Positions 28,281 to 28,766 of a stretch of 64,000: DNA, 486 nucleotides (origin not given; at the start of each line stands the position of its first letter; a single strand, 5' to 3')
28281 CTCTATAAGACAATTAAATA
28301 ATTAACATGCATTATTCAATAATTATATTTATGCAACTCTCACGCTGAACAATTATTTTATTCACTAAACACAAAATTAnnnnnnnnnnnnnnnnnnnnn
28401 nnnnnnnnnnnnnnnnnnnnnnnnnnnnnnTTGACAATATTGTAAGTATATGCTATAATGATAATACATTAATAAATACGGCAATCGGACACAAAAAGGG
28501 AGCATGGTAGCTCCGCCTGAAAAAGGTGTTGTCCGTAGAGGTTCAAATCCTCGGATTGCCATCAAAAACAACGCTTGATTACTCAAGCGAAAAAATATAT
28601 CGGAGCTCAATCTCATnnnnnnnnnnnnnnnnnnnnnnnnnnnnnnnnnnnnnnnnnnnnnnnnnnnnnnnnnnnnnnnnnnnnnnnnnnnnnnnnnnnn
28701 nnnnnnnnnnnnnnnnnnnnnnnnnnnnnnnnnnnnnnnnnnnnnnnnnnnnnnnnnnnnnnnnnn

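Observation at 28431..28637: Promoter- and terminator-delimited tRNA-like RNA that does not fold as a canonical cloverleaf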

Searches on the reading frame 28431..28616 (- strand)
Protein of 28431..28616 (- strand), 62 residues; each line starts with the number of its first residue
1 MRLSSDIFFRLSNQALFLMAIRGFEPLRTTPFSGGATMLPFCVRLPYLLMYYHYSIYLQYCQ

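Call 28: find_homologous_proteins(query=window:28431-28616:-, max_evalue=10)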
Query window:28431-28616:- (62 aa): 1 proteins with E <= 10 among 1 candidates.
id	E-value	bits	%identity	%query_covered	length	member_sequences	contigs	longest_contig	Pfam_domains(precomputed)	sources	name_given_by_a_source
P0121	1.2e-34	134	100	100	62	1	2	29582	-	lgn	-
